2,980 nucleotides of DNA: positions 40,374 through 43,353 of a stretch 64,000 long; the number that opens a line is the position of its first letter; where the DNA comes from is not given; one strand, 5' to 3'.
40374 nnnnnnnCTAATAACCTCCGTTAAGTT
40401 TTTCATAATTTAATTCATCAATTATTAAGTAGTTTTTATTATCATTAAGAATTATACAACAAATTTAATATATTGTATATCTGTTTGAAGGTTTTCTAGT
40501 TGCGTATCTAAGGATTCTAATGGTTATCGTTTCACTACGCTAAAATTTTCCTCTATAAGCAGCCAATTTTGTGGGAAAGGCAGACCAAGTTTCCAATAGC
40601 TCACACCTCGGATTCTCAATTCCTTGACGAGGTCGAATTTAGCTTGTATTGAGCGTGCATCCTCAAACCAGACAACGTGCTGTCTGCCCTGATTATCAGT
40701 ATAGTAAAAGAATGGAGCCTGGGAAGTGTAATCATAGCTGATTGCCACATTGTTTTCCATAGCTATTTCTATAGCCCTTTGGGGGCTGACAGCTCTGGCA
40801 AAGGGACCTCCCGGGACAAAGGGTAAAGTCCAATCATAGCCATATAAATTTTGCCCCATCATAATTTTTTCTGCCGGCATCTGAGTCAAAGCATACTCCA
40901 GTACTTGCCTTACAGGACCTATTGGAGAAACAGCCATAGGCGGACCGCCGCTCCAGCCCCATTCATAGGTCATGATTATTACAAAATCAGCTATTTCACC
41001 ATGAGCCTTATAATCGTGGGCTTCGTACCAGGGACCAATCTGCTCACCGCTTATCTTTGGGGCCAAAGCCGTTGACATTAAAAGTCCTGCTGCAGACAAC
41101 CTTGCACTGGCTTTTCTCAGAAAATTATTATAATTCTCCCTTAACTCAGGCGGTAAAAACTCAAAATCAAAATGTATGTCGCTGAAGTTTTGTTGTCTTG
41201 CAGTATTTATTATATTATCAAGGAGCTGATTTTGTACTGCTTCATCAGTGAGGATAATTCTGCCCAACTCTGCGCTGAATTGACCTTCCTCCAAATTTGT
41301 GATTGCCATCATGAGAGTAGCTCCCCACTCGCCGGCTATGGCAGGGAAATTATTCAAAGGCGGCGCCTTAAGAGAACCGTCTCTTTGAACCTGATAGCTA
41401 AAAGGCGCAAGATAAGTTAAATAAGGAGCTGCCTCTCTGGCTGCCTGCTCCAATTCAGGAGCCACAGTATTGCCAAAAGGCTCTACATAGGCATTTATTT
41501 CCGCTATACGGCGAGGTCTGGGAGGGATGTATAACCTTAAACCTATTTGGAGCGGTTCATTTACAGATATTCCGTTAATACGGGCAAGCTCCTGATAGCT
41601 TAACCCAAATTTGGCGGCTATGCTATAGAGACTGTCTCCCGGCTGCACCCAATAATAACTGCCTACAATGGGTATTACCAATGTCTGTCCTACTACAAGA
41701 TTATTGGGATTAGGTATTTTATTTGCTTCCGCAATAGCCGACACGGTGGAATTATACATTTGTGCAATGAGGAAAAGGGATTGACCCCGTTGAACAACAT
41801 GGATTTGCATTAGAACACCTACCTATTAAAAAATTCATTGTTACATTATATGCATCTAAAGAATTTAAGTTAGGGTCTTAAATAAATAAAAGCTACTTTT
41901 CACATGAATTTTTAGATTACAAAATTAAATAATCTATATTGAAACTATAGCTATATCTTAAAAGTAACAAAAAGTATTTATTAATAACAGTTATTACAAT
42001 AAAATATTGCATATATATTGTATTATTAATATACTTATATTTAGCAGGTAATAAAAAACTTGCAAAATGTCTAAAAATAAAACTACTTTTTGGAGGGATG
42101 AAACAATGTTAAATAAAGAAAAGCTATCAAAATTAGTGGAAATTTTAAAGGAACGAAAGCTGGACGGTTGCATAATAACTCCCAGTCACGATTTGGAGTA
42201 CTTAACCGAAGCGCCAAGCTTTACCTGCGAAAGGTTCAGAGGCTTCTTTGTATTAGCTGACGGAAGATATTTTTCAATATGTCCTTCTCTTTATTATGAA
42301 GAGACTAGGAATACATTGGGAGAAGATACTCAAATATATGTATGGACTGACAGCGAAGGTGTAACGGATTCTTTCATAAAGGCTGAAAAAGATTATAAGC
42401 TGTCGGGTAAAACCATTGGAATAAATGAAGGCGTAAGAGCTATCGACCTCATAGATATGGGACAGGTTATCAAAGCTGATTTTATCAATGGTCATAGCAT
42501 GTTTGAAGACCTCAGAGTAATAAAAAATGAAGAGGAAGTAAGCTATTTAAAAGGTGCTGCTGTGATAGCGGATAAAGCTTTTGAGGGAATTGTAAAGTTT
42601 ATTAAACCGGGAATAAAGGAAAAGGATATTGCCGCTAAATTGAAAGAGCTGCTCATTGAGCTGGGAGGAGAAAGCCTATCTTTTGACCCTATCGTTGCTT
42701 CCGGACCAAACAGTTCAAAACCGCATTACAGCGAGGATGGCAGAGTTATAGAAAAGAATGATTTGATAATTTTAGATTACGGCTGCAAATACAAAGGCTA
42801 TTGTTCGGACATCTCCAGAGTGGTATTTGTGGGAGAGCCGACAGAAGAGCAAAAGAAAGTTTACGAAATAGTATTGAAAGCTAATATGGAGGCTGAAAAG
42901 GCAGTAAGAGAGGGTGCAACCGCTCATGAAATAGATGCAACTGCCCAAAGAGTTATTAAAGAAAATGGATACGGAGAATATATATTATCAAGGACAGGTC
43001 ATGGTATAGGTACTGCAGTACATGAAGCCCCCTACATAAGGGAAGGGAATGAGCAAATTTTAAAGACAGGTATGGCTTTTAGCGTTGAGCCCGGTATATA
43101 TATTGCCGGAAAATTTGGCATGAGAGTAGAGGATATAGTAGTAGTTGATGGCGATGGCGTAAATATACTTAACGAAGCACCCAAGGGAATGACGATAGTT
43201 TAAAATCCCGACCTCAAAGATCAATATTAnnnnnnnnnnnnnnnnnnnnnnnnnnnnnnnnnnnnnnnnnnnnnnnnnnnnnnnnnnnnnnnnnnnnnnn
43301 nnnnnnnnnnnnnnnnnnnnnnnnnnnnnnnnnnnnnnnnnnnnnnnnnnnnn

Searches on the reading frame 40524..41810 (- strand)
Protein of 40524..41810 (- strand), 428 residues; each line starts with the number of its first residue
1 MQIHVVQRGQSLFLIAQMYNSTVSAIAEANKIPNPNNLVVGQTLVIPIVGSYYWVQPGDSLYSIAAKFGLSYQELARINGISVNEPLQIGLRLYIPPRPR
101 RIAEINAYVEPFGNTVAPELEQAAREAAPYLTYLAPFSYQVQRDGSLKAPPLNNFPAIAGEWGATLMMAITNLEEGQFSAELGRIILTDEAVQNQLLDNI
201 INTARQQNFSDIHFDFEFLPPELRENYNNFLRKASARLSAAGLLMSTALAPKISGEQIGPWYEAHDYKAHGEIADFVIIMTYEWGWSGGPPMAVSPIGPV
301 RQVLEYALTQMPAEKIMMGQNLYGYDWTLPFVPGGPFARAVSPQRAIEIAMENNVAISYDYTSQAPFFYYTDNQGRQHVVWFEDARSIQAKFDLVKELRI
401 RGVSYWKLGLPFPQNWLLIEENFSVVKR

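Call 73: search_protein_families(library=pfam, proteins=[window:40524-41810:-], max_evalue=0.00001)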
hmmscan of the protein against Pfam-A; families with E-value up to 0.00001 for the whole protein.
window:40524-41810:- (428 aa): 4 families
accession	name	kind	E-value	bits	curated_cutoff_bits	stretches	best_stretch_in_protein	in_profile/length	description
PF01476.26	LysM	-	6e-29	100.2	20.9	2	4-47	1-43/43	LysM domain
PF00704.34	Glyco_hydro_18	-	1.7e-23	84.3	29.6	1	186-409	83-315/317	Glycosyl hydrolases family 18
PF23473.1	LysM3_LYK4_5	-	1e-07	32.3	29.3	0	53-83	5-35/48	LYK4/5 LysM3 domain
PF23446.1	LysM1_NFP_LYK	-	6.9e-07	30.5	36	0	10-48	16-55/60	NFP/LYK LysM1 domain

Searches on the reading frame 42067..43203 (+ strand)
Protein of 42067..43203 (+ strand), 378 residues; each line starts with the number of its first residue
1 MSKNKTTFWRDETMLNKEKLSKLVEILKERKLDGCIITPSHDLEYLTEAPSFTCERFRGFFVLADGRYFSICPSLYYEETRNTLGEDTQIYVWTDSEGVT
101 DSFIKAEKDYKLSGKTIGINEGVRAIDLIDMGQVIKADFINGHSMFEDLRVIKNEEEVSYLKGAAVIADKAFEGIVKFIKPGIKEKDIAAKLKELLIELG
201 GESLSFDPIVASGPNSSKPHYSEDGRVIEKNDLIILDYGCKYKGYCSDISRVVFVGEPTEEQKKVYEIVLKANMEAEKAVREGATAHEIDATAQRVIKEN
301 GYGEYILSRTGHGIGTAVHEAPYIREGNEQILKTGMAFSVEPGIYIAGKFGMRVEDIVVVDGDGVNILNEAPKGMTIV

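Call 73: search_protein_families(library=pfam, proteins=[window:42067-43203:+], max_evalue=0.00001)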
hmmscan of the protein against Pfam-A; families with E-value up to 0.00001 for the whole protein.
window:42067-43203:+ (378 aa): 2 families
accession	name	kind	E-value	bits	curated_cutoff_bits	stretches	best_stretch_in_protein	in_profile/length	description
PF00557.29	Peptidase_M24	-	3.6e-70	236.4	23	1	161-360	3-206/208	Metallopeptidase family M24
PF01321.24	Creatinase_N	-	1.1e-10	42.6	22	1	20-152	2-128/128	Creatinase/Prolidase N-terminal domain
